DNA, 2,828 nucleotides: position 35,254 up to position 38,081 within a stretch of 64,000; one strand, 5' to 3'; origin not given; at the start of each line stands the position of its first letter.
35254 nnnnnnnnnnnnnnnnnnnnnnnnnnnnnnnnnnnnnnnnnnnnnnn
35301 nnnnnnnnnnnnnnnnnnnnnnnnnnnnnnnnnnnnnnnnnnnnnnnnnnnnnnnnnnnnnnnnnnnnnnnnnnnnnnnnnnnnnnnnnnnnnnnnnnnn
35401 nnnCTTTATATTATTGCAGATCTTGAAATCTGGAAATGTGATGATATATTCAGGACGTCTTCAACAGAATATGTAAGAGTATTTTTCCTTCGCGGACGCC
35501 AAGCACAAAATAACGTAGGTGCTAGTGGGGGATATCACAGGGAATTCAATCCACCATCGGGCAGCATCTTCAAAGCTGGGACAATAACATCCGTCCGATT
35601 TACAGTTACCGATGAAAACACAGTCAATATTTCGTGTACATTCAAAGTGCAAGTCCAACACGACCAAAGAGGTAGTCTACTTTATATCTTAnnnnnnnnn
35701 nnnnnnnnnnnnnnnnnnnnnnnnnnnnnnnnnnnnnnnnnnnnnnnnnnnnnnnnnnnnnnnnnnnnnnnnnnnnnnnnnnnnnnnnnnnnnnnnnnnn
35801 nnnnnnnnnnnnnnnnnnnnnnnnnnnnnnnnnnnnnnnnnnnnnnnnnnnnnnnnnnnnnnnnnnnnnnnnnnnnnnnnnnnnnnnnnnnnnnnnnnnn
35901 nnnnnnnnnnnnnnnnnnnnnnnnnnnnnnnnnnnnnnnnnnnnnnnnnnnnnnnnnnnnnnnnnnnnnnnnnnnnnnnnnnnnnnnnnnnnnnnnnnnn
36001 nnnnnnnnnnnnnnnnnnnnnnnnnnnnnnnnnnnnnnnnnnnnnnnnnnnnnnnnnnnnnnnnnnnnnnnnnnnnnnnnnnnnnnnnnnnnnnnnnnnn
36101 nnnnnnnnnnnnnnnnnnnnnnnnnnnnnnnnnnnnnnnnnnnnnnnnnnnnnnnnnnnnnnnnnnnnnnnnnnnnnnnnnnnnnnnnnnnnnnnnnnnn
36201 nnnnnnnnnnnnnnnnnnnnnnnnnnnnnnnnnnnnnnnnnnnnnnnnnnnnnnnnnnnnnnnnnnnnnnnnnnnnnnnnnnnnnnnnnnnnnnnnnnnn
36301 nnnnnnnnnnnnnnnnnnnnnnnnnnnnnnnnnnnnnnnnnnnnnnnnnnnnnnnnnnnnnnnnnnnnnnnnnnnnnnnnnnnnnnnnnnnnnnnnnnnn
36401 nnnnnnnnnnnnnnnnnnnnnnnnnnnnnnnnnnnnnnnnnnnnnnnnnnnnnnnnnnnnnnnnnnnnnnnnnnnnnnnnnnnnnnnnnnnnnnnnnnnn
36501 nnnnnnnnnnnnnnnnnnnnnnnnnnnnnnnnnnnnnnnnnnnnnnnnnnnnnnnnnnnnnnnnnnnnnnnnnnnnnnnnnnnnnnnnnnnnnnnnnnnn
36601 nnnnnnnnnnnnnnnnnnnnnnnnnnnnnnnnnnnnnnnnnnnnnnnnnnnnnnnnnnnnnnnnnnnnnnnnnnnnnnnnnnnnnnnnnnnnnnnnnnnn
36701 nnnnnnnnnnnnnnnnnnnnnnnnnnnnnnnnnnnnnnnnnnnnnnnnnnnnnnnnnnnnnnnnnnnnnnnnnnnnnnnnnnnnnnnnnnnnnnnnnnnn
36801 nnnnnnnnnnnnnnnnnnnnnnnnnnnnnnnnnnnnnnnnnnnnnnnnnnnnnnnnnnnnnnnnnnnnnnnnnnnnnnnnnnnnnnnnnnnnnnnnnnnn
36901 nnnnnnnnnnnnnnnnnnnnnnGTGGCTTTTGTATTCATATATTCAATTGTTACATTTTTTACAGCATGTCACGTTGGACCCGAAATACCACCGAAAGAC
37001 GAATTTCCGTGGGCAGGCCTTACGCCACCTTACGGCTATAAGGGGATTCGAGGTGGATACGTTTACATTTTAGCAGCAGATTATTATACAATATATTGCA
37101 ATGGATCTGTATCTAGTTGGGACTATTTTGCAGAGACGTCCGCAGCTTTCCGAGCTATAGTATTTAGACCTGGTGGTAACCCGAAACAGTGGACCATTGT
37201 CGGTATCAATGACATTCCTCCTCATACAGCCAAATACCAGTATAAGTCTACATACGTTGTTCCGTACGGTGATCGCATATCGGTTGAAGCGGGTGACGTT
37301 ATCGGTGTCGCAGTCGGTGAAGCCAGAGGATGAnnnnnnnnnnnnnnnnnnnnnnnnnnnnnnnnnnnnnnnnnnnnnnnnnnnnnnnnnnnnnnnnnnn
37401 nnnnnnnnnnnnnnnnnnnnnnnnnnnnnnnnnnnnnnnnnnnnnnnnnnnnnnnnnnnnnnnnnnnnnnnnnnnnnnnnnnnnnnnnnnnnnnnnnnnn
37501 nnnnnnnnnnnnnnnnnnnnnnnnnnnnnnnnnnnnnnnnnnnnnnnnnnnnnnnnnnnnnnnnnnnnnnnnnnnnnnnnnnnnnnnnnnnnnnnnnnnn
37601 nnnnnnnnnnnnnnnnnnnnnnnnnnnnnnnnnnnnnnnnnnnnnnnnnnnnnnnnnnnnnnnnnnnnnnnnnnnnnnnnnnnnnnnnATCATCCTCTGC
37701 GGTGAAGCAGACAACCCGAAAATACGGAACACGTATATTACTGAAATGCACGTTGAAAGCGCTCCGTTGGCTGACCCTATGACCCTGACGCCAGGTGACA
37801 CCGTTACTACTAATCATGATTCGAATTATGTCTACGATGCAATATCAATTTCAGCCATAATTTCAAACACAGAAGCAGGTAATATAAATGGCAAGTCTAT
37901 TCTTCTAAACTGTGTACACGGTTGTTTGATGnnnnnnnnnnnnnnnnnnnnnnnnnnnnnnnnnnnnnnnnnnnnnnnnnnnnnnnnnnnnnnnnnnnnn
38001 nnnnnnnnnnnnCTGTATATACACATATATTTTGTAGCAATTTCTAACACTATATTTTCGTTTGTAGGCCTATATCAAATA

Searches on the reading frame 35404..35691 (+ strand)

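Call 37: search_protein_families(library=pfam, proteins=[window:35404-35691:+], max_evalue=1)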
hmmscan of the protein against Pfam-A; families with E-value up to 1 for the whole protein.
seq(96 aa): 2 families
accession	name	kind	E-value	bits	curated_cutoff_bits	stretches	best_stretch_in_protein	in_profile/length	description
PF02494.22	HYR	-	2.2e-05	25.1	21.7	1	48-84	46-81/81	HYR domain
PF20248.3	DUF6603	-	0.021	13.9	27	1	24-78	283-332/502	Family of unknown function (DUF6603)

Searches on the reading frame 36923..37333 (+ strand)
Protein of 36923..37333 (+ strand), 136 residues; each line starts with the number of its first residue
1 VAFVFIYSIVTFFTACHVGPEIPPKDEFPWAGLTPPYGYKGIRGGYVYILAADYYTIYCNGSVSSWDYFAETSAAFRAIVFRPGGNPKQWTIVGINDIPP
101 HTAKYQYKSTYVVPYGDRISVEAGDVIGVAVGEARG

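Call 12: search_protein_families(library=pfam, proteins=[window:36923-37330:+], max_evalue=0.1)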
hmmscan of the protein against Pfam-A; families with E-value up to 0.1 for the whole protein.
seq(136 aa): 0 families

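Call 14: find_encoding_contigs(protein=window:36923-37333:+, flank=10000, max_places=10)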
Protein window:36923-37333:+ (136 aa): no gene with exactly this product is on record in the collection.

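Call 53: search_solved_structures(query=window:36923-37330:+, max_evalue=1)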
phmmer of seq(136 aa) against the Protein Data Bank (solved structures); distinct sequences matched with E-value up to 1: 2.
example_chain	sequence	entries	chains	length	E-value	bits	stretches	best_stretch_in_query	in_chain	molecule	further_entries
6f0t_A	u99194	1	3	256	0.075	16.1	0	27-50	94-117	Pizza6-SFW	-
4h87_A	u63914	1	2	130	0.22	14.6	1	22-74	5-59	Kanadaptin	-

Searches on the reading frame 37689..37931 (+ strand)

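Call 37: search_protein_families(library=pfam, proteins=[window:37689-37931:+], max_evalue=1)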
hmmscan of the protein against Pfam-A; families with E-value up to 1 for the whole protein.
seq(81 aa): 2 families
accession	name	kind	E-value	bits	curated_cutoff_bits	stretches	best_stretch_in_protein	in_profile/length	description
PF16450.11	Prot_ATP_ID_OB_C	-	0.0045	17.3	23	1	32-52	35-55/56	Proteasomal ATPase OB C-terminal domain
PF17758.7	Prot_ATP_ID_OB_N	-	0.072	13.2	23.4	1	19-45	23-49/62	Proteasomal ATPase OB N-terminal domain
